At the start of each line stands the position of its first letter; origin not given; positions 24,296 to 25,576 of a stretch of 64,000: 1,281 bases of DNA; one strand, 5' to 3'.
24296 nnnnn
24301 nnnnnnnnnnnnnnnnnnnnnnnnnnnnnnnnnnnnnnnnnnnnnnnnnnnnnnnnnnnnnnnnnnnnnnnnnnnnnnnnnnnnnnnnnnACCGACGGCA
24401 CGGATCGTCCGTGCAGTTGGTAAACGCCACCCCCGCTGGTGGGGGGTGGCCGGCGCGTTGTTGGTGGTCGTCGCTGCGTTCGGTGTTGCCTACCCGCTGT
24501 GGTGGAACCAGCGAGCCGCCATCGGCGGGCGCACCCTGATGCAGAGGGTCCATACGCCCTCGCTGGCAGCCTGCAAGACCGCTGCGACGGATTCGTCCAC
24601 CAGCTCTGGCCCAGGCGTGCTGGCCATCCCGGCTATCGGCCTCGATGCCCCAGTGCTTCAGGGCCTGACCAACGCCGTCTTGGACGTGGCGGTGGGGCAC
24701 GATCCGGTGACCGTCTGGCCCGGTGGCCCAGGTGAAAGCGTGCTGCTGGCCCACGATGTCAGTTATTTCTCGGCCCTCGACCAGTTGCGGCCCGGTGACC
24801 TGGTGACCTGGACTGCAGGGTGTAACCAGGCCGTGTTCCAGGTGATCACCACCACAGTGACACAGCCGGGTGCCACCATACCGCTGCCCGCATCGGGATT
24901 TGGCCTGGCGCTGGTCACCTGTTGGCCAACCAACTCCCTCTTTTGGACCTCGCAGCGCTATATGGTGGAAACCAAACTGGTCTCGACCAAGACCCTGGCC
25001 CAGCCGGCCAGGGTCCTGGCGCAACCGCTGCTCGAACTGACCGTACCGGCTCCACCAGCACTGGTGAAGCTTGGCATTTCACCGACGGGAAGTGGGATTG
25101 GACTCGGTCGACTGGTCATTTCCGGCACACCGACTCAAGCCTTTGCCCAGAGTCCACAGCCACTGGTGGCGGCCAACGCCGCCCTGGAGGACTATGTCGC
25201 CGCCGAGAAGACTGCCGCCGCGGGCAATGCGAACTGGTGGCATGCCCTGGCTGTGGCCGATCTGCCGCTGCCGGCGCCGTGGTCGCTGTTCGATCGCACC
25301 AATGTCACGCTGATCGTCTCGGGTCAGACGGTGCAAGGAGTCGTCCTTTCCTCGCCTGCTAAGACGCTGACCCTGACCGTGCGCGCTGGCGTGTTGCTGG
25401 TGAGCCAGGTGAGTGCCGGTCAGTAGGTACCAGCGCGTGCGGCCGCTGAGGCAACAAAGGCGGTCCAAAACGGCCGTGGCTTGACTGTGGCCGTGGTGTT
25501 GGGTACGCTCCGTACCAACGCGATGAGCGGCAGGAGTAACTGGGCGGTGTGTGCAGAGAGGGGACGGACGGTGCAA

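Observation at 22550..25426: AT-rich-promoted DUF3494 (ice-binding-like) surface protein with variant sorting signal, paired with an extended sortase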

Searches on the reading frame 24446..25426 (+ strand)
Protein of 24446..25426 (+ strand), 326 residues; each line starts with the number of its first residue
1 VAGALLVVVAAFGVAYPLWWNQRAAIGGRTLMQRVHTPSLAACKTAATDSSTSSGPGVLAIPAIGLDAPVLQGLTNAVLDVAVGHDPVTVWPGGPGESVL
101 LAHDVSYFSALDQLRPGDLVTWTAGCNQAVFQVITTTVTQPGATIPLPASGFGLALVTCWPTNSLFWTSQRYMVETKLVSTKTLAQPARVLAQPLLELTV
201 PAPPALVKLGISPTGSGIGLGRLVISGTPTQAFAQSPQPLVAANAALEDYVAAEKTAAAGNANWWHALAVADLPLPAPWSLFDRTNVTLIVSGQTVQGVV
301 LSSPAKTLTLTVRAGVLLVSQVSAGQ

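Call 3: search_protein_families(library=pfam, proteins=[window:24446-25426:+], max_evalue=0.01)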
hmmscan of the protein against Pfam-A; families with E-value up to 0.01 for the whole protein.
window:24446-25426:+ (326 aa): 1 family
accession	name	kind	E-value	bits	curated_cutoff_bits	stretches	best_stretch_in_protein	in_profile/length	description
PF04203.18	Sortase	-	4.1e-16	59.3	26.6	1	59-179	1-125/125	Sortase domain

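Call 4: search_protein_families(library=ncbifam, proteins=[window:24446-25426:+], max_evalue=0.01)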
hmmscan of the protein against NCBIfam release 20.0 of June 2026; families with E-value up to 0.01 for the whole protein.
window:24446-25426:+ (326 aa): 6 families
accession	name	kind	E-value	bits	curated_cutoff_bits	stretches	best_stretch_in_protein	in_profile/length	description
NF058671.1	sortase_SrtD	exception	6e-13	48.9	140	1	47-177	55-186/187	class D sortase, LPxTATN-specific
NF033746.1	class_D_sortase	subfamily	7.4e-13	48.5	165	1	56-179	10-134/135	class D sortase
TIGR03784.1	marine_sortase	equivalog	6.6e-12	45.4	158.25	1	58-175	53-173/174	class GN sortase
NF033747.1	class_E_sortase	subfamily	1.4e-11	44.7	160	1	8-182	13-209/211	class E sortase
TIGR01076.1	sortase_fam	subfamily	6.8e-09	35.6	39.35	1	57-180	1-129/136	sortase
NF033745.1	class_C_sortase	subfamily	1.3e-08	34.9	160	1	53-175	90-217/220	class C sortase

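Call 7: find_homologous_proteins(query=window:24446-25426:+, max_evalue=0.001)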
Query window:24446-25426:+ (326 aa): 194 proteins with E <= 0.001 among 8000 candidates; the best 120 are listed.
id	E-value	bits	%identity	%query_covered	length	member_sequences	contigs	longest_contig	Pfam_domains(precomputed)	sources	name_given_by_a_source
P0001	2.8e-205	699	100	100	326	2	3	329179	PF04203.19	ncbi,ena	-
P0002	4.8e-181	619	89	99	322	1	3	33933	PF04203.19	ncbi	ncbi:MAG: sortase domain-containing protein [Sulfobacillus sp.]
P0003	2.4e-141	489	71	95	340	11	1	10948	PF04203.19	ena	-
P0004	1.3e-117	411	73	82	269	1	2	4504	PF04203.19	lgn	-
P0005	1.4e-111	391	57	98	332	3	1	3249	PF04203.19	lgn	-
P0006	1.4e-110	388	57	100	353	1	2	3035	PF04203.19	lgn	-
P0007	5.4e-110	386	56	98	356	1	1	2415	PF04203.19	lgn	-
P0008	3.3e-108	380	55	99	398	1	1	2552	PF04203.19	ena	-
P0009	4.1e-108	380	58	98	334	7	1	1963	PF04203.19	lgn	-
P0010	1.2e-107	378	58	98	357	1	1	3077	PF04203.19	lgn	-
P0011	2.7e-107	377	59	94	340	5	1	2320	PF04203.19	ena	-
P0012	3.2e-107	377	57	94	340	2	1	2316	PF04203.19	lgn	-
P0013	1.4e-106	375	57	99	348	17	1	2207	PF04203.19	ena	-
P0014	5.2e-105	369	56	99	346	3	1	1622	PF04203.19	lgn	-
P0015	2.1e-103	364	56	98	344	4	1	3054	PF04203.19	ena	-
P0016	3.1e-103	364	58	94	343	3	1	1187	PF04203.19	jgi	-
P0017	9.2e-103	362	58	90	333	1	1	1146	PF04203.19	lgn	-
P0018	2.3e-101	357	64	83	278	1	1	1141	PF04203.19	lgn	-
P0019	4.0e-100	353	54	97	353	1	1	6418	PF04203.19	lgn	-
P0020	7.6e-100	352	54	99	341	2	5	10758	PF04203.19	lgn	-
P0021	3.1e-99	350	53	95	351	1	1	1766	PF04203.19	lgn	-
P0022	3.7e-99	350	63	81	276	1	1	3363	PF04203.19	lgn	-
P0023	2.4e-98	348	55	95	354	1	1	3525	PF04203.19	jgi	jgi:sortase A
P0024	7.6e-98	346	54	98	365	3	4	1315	PF04203.19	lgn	-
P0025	3.1e-96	341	53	96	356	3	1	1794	PF04203.19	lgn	-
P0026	5.1e-96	340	53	96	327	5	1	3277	PF04203.19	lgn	-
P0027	9.3e-96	339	53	98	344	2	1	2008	PF04203.19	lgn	-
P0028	5.4e-95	337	54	95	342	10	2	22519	PF04203.19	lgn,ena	-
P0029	7.1e-95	336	52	96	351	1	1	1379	PF04203.19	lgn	-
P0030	1.9e-93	331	50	94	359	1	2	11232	PF04203.19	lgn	-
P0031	3.8e-93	330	53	98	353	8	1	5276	PF04203.19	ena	-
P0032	1.4e-92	329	51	100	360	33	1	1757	PF04203.19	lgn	-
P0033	6.4e-92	326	51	97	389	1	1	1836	PF04203.19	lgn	-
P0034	7.0e-92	326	50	98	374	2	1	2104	PF04203.19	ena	-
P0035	1.1e-90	322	57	88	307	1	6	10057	PF04203.19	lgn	-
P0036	1.3e-90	322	51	96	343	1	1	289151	PF04203.19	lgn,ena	-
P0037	4.3e-90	320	55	85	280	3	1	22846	PF04203.19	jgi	jgi:LPXTG-site transpeptidase (sortase) family protein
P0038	5.4e-90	320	54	96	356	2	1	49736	PF04203.19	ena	-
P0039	1.1e-89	319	56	84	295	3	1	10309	PF04203.19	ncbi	ncbi:MAG: class D sortase [Acidimicrobiales bacterium]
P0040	1.7e-89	318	51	98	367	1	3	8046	PF04203.19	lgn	-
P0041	5.9e-89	317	58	84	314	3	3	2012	PF04203.19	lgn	-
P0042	6.6e-89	317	49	99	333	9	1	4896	PF04203.19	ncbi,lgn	ncbi:MAG: class D sortase [Acidimicrobiales bacterium]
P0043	7.7e-89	316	50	99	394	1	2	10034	PF04203.19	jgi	-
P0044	1.3e-87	312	52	93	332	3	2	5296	PF04203.19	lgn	-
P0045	1.6e-86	309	50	98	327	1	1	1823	PF04203.19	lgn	-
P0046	1.3e-85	306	48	99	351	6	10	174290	PF04203.19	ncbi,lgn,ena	-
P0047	5.5e-83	297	48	95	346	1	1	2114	PF04203.19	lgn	-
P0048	3.0e-82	295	48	94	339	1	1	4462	PF04203.19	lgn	-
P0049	5.5e-82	294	45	94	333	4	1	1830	PF04203.19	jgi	jgi:LPXTG-site transpeptidase (sortase) family protein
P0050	3.4e-79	285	47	99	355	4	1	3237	PF04203.19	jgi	jgi:sortase A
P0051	5.0e-79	284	47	96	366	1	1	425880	PF04203.19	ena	-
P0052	1.4e-78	283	48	95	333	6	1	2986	PF04203.19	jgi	-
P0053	2.3e-78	282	47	94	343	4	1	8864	PF04203.19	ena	-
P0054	4.7e-78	281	47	94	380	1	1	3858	PF04203.19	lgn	-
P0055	1.3e-77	279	45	99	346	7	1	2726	PF04203.19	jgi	jgi:sortase A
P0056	3.2e-77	278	45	94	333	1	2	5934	PF04203.19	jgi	jgi:LPXTG-site transpeptidase (sortase) family protein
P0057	3.3e-77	278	46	99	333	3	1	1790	PF04203.19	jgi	jgi:LPXTG-site transpeptidase (sortase) family protein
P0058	3.7e-77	278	48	99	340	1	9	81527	PF04203.19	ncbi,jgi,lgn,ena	jgi:LPXTG-site transpeptidase (sortase) family protein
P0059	1.0e-76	276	47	98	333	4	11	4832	PF04203.19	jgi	jgi:LPXTG-site transpeptidase (sortase) family protein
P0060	1.2e-76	276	45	99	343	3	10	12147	PF04203.19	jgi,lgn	jgi:LPXTG-site transpeptidase (sortase) family protein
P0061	1.3e-76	276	44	94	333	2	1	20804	PF04203.19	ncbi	-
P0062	2.6e-76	275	45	94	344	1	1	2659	PF04203.19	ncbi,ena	-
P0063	3.2e-76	275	44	94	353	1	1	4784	PF04203.19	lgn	-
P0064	3.3e-76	275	44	94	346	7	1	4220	PF04203.19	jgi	jgi:sortase A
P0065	3.4e-76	275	45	94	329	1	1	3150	PF04203.19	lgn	-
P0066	5.8e-76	274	48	99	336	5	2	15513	PF04203.19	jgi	-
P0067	7.2e-75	270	45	95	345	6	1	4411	PF04203.19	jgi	jgi:sortase (surface protein transpeptidase)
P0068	7.4e-74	267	45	99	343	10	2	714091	PF04203.19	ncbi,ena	-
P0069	9.7e-74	267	45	99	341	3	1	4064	PF04203.19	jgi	-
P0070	2.4e-73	265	45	99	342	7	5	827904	PF04203.19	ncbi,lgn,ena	-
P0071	1.1e-72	263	44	94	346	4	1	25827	PF04203.19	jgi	-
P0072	1.3e-72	263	43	99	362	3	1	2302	PF04203.19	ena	-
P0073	9.6e-71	257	44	99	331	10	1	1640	PF04203.19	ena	-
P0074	1.1e-69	253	44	99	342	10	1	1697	PF04203.19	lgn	-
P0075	1.3e-69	253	44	99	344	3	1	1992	PF04203.19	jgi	-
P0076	3.3e-69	252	42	99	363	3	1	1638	PF04203.19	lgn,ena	-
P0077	5.5e-69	251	42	95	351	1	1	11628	PF04203.19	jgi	jgi:sortase A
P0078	8.7e-69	250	43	98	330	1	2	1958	PF04203.19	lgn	-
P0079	9.8e-69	250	43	98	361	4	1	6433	PF04203.19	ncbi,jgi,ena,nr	ncbi:MAG TPA: class D sortase [Acidimicrobiales bacterium]|nr:class D sortase [Acidimicrobiales bact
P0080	1.4e-68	250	41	98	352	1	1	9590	PF04203.19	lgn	-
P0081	3.3e-67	245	40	98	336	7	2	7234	PF04203.19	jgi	jgi:sortase A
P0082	2.0e-66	243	43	99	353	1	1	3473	PF04203.19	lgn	-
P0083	2.6e-66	242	48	79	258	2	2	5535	PF04203.19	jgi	jgi:sortase A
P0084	1.1e-65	240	43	96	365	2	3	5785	PF04203.19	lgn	-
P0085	6.0e-63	231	42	88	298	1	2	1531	PF04203.19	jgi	jgi:LPXTG-site transpeptidase (sortase) family protein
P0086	1.1e-62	230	44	86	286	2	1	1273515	PF04203.19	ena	-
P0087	1.8e-62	230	44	92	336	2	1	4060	PF04203.19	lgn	-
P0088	4.4e-59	219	38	99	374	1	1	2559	PF04203.19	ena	-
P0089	2.0e-58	216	40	94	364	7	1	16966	PF04203.19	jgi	-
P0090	3.9e-57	212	37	99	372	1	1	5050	PF04203.19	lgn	-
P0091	3.5e-52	196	47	59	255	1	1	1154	PF04203.19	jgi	jgi:LPXTG-site transpeptidase (sortase) family protein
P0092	1.6e-48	184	37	97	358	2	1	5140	PF04203.19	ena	-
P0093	3.3e-48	183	43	85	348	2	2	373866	PF04203.19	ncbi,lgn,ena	-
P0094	3.8e-47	179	56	47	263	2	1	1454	PF04203.19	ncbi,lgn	-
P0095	2.5e-46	177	38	81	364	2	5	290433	PF04203.19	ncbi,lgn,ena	-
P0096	3.0e-45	173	40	82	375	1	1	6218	PF04203.19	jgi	jgi:sortase A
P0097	4.9e-45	172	39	89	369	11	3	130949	PF04203.19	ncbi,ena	-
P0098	1.5e-44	171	38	76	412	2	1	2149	PF04203.19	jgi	jgi:sortase A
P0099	1.2e-43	168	40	84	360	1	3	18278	PF04203.19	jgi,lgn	jgi:sortase A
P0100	1.3e-43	168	38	91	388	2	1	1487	PF04203.19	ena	-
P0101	1.6e-43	167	40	81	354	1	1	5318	PF04203.19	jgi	jgi:LPXTG-site transpeptidase (sortase) family protein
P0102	4.0e-43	166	40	92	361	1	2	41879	PF04203.19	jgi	-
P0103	8.2e-43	165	38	77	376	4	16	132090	PF04203.19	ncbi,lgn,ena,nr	ncbi:MAG: sortase [Actinomycetota bacterium]|nr:sortase [Actinomycetota bacterium] MDA8342388.1 sort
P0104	5.0e-42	162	40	81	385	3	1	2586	PF04203.19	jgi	jgi:sortase A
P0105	9.1e-42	162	34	92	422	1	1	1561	PF04203.19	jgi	-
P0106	1.1e-41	161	41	84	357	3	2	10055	PF04203.19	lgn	-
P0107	1.2e-41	161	34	92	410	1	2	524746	PF04203.19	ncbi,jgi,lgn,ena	-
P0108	1.4e-41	161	39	82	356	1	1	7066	PF04203.19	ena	-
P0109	3.7e-41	160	37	85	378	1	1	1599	PF04203.19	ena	-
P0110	3.9e-41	160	36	83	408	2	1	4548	PF04203.19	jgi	jgi:sortase A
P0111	4.7e-41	159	39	65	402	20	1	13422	PF04203.19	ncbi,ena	-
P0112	5.2e-41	159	39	82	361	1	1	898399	PF04203.19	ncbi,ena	-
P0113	6.1e-41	159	39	78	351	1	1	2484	PF04203.19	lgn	-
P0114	6.3e-41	159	37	81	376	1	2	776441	PF04203.19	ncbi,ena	-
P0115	7.7e-41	159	37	81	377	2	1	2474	PF04203.19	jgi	-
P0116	8.0e-41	159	38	85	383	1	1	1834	PF04203.19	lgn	-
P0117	8.2e-41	158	36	92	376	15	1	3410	PF04203.19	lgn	-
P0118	1.1e-40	158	35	82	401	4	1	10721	PF04203.19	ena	-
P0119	1.7e-40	157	42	81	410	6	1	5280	PF04203.19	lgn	-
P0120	1.9e-40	157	34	96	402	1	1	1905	PF04203.19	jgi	jgi:sortase A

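Call 9: find_related_loci(query=A1, collection=genome_contigs, flank=8000)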
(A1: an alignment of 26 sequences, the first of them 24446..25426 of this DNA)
Query A1 (326 aa) in genome_contigs; peptide patterns used: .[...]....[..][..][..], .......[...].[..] (x = any residue, [..] = any of these).
272 stretches matched a pattern; 235 encode a relative of the query (tblastn E <= 1e-3); the best 80 are kept; 80 distinct loci.
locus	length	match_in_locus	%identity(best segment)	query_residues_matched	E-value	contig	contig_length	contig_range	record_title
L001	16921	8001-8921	72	16-322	1e-135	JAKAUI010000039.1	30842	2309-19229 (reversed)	MAG: Bacillota bacterium isolate YP3.bin27 NODE_1776_length_30842_cov_4.83282, whole genome shotgun sequence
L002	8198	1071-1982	59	14-320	2e-108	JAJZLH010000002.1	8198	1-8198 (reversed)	MAG: Bacillota bacterium isolate MAS3.bin100 NODE_17802_length_8198_cov_5.960600, whole genome shotgun sequence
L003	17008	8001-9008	56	1-324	3e-108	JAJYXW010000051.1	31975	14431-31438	MAG: Actinomycetes bacterium isolate FK3.bin72 NODE_2662_length_31975_cov_2.273644, whole genome shotgun sequence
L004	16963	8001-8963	55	3-322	2e-106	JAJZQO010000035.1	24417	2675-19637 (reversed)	MAG: Bacillota bacterium isolate SKS1.bin49 NODE_3610_length_24417_cov_4.301564, whole genome shotgun sequence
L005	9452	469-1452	47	1-323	1e-100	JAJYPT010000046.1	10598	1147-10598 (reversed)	MAG: Actinomycetes bacterium isolate DS3.bin7 NODE_7244_length_10598_cov_1.476841, whole genome shotgun sequence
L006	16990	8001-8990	50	1-322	8e-96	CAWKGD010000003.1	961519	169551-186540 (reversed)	MAG: uncultured Acidimicrobiaceae bacterium isolate MFD09222.bin.1.182 genome assembly, contig: contig_73580, whole geno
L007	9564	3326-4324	48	2-323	9e-91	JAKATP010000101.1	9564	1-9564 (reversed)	MAG: Bacillota bacterium isolate YP2.bin78 NODE_6252_length_9564_cov_3.941401, whole genome shotgun sequence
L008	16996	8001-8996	52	1-322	5e-89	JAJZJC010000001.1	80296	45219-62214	MAG: Actinomycetes bacterium isolate LSA5.bin114 NODE_303_length_80296_cov_3.225424, whole genome shotgun sequence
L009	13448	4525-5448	54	16-325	1e-87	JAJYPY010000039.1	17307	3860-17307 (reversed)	MAG: Actinomycetes bacterium isolate DS3.bin89 NODE_3303_length_17307_cov_2.441153, whole genome shotgun sequence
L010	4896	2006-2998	49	1-323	2e-86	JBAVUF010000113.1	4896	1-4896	MAG: Acidimicrobiales bacterium isolate MFD02913_ilm_asm_bin1 k127_6083, whole genome shotgun sequence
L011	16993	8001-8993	50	1-323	1e-84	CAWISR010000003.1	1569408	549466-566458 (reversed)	MAG: uncultured Acidimicrobiaceae bacterium isolate MFD09222.bin.2.34 genome assembly, contig: contig_79457, whole genom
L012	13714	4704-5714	45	2-322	4e-83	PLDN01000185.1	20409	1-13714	MAG: Acidimicrobiaceae bacterium isolate palsa_601 73.20111000_P2D.26_contig_5152, whole genome shotgun sequence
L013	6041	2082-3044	43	11-322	1e-79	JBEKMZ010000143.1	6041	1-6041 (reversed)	MAG: Acidimicrobiales bacterium isolate SPRUCE 405 SPRUCE_405_143, whole genome shotgun sequence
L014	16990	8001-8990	45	1-323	3e-78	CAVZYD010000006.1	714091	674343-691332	MAG: uncultured Acidimicrobiaceae bacterium isolate MFD01828.bin.2.85 genome assembly, contig: contig_13671, whole genom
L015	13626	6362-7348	45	2-324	2e-77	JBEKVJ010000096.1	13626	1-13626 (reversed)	MAG: Acidimicrobiales bacterium isolate SPRUCE 601 SPRUCE_601_96, whole genome shotgun sequence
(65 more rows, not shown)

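Call 23: predict_structure(alignment_id=A1)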
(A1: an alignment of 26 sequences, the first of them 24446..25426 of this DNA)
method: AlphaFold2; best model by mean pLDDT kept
length: 326 residues; sequences in the alignment: 26
mean_pLDDT: 79.8   pTM: 0.76
mean pLDDT of the five models: 79.8, 79.2, 76.9, 74.1, 69.4
residues with pLDDT >= 90: 138; 70-90: 103; 50-70: 50; < 50: 35
segments of 3 or more residues with pLDDT < 50: 73-106
pLDDT, mean of each block of 10 residues (from residue 1): 81 66 60 60 60 69 83 38 35 38 58 94 87 92 73 80 85 89 83 80 96 86 94 83 95 98 98 97 96 96 98 97 93
secondary structure, 60 per line:
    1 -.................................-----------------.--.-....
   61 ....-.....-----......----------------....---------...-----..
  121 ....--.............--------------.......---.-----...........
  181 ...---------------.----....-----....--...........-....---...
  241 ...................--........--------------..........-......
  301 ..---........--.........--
elements in order: H2-34 E57-61 E66-70 H76-81 E98-101 E119-124 E127-139 E154-160 E170-183 H204-207 H213-216 E219-229 H231-234 H238-259 H262-268 E284-293 E295-302 E306-313 E316-324

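Call 27: fold_search(model_id=the predicted structure, library=pdb)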
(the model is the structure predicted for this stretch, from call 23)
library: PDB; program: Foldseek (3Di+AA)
matches with E <= 10: 344; with E <= 0.001: 108
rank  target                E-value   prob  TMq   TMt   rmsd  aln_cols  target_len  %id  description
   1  3rcc_O                4.2e-09  1.00  0.30  0.67   5.0       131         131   25  Crystal Structure of the Streptococcus agalactiae Sortase A (released 2011-09-07)
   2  2kw8_MODEL_1_A        1.1e-08  1.00  0.31  0.58   9.8       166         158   22  Solution Structure of Bacillus anthracis Sortase A (SrtA) Transpeptidase (released 2010-05-26)
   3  3rcc_F                1.7e-08  1.00  0.30  0.66   5.1       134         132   25  Crystal Structure of the Streptococcus agalactiae Sortase A (released 2011-09-07)
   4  7f87_A                2.2e-08  1.00  0.32  0.66   4.5       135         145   26  Crystal structure of housekeeping sortase SrtA bound with self derived tripeptide from Lactobacillus rhamnosus GG (released 2022-07-06)
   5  3rcc_N                5.0e-08  1.00  0.30  0.64   5.0       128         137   25  Crystal Structure of the Streptococcus agalactiae Sortase A (released 2011-09-07)
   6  9iv0_A                6.7e-08  1.00  0.29  0.53   6.5       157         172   23  Crystal Structure of Sortase E mutant Y128F from Thermobifida fusca (released 2025-07-23)
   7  9m5i_A                8.0e-08  1.00  0.29  0.54   6.5       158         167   23  Crystal Structure of the double mutant (P94A and Y128F) of Sortase E from Thermobifida fusca (released 2026-03-11)
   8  9m4u_A                8.0e-08  1.00  0.29  0.53   6.6       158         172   23  Crystal Structure of Sortase E mutant P94A from Thermobifida fusca (released 2026-03-04)
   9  3rcc_Q                9.0e-08  1.00  0.30  0.65   4.9       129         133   26  Crystal Structure of the Streptococcus agalactiae Sortase A (released 2011-09-07)
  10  3rcc_H                9.6e-08  1.00  0.29  0.66   5.1       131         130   25  Crystal Structure of the Streptococcus agalactiae Sortase A (released 2011-09-07)
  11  2ln7_MODEL_1_A        1.1e-07  1.00  0.30  0.60   8.1       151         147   20  Backbone 1H, 13C, and 15N Chemical Shift Assignments for the catalytic domain of B. anthracis SrtD (released 2012-11-07)
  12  4d70_A                1.1e-07  1.00  0.31  0.59   4.4       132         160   25  Structural, biophysical and biochemical analyses of a Clostridium perfringens Sortase D5 transpeptidase (released 2015-07-15)
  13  7cfj_A                1.2e-07  1.00  0.32  0.67   4.2       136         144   26  Crystal structure of housekeeping sortase SrtA from Lactobacillus rhamnosus GG (released 2022-03-02)
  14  9m2n_A                1.5e-07  1.00  0.29  0.54   6.5       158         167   23  Crystal Structure of the double mutant (Y128A and C222A) of Sortase E mutant from Thermobifida fusca (released 2026-03-04)
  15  9j0t_A                1.5e-07  1.00  0.29  0.52   6.5       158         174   23  Crystal Structure of Sortase E mutant - C222A from Thermobifida fusca (released 2025-08-06)
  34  8t28                  4.7e-07  1.00  0.31  0.50  10.8       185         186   23  The crystal structure of SrtC2 sortase from Actinomyces oris (released 2024-04-17)
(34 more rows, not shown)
